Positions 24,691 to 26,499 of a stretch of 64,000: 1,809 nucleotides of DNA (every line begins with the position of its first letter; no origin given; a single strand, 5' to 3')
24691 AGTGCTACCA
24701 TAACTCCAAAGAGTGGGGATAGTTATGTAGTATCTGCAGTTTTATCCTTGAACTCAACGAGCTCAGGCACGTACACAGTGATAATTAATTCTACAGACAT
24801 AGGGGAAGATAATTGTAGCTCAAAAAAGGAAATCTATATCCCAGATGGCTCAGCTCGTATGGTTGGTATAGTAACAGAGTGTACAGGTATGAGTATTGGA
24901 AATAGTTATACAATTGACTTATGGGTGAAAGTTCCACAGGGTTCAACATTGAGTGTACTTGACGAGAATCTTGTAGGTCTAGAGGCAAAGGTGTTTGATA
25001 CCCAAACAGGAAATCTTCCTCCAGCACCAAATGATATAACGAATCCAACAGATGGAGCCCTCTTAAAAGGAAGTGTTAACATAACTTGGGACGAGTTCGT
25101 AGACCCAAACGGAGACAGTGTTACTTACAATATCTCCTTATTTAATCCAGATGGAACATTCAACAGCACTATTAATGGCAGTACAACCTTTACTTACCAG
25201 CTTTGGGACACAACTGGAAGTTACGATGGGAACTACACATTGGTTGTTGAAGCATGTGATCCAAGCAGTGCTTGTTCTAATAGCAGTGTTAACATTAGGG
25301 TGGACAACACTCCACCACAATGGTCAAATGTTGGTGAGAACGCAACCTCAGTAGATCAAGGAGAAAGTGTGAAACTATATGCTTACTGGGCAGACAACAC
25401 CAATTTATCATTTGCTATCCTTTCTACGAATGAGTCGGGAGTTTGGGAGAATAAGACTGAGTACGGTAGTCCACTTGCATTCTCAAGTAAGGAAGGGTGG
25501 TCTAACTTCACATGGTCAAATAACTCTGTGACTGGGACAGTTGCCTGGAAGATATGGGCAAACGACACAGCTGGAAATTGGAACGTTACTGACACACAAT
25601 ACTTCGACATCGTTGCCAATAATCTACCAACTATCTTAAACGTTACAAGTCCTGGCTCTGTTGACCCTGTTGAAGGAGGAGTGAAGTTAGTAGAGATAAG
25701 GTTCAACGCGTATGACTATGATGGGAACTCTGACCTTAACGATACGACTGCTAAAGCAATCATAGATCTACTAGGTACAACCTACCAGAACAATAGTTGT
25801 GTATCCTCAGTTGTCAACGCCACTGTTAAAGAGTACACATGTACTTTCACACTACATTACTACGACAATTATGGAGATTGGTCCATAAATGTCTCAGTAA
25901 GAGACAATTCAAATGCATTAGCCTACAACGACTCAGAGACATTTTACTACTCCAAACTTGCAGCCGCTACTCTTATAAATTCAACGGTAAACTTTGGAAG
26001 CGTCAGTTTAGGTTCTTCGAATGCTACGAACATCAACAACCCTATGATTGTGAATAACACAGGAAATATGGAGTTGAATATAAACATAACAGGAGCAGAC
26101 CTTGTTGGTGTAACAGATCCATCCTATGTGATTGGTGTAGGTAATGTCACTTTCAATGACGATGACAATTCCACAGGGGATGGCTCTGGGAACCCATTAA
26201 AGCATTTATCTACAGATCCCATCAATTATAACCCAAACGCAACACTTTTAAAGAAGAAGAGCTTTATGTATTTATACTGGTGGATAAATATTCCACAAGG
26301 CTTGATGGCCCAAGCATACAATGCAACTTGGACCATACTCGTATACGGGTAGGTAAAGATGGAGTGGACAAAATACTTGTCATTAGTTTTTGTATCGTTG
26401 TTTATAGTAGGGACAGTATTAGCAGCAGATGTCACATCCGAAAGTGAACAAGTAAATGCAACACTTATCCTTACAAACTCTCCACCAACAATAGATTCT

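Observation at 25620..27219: C-terminal domain of giant ORF2 is duplicated as a separately secreted 286-aa protein, with perfectly identical 131-nt and 36-nt blocks.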

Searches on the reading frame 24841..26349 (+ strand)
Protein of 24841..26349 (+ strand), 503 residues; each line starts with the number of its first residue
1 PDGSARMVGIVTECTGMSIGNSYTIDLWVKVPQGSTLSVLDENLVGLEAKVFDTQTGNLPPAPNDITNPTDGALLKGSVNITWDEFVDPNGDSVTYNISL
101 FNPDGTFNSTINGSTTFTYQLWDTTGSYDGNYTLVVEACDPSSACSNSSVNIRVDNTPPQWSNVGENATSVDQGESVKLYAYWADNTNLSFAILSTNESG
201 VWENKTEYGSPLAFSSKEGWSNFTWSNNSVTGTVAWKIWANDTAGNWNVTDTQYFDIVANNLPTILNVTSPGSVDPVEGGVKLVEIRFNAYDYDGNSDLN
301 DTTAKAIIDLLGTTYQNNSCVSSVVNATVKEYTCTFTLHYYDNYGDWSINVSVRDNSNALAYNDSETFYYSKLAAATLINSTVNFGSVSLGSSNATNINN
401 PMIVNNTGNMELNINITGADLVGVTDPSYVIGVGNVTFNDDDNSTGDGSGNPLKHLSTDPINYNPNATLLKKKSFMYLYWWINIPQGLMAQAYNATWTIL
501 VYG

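Call 56: find_homologous_proteins(query=window:24841-26349:+, max_evalue=1e-10)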
Query window:24841-26349:+ (503 aa): 9 proteins with E <= 1e-10 among 8000 candidates.
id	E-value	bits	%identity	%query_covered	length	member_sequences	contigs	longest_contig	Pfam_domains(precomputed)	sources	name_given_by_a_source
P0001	6.6e-78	281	61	48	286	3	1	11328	-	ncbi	-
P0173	2.2e-37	147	49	26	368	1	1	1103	PF19077.7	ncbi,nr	ncbi:MAG: hypothetical protein SVV03_06175, partial [Candidatus Nanohaloarchaea archaeon]|nr:hypothe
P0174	1.1e-31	129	53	26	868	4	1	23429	PF13229.13,PF05048.20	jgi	-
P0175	1.1e-27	115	55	22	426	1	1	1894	-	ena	-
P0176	3.7e-27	114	55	21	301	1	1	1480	-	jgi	jgi:hypothetical protein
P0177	3.1e-25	107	46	29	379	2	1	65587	-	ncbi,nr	ncbi:MAG: hypothetical protein J7J93_00005, partial [Candidatus Aenigmarchaeota archaeon]|nr:hypothe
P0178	3.4e-20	91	31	68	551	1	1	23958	-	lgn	-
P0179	4.9e-20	90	45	24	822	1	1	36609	-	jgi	-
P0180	6.0e-15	73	47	21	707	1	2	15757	-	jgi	jgi:hypothetical protein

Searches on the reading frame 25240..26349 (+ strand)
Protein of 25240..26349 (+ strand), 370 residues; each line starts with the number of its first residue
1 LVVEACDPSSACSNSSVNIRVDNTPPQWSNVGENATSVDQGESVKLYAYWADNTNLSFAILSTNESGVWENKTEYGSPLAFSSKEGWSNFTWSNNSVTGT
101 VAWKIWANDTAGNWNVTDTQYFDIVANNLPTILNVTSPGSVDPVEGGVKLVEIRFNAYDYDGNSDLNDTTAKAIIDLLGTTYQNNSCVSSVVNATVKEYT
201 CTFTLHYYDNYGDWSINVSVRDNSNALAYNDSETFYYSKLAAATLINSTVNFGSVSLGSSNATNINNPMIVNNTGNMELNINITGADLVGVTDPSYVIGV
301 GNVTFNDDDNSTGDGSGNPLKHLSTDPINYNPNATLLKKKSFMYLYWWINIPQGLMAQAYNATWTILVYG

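Call 81: predict_structure(alignment_id=A3)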
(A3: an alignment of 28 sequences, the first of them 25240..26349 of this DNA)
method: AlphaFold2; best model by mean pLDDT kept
length: 370 residues; sequences in the alignment: 28
mean_pLDDT: 75.6   pTM: 0.62
mean pLDDT of the five models: 75.6, 75.5, 72.1, 70.9, 69.0
residues with pLDDT >= 90: 194; 70-90: 41; 50-70: 35; < 50: 100
segments of 3 or more residues with pLDDT < 50: 1-98
pLDDT, mean of each block of 10 residues (from residue 1): 40 40 37 34 41 42 37 32 38 44 60 65 72 97 95 98 97 96 96 98 95 98 96 96 92 95 94 92 95 97 89 61 86 76 92 96 91
secondary structure, 60 per line:
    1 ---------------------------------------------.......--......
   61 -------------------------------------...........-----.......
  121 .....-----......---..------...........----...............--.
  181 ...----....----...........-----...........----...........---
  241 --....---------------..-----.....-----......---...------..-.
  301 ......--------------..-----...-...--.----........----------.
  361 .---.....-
elements in order: E46-52 E55-60 E98-108 E114-125 E131-136 E148-158 E166-177 E180-183 E188-191 E196-206 E212-222 E227-237 E243-246 E269-273 E279-284 E288-290 E303-306 E328-330 E342-349 E365-369
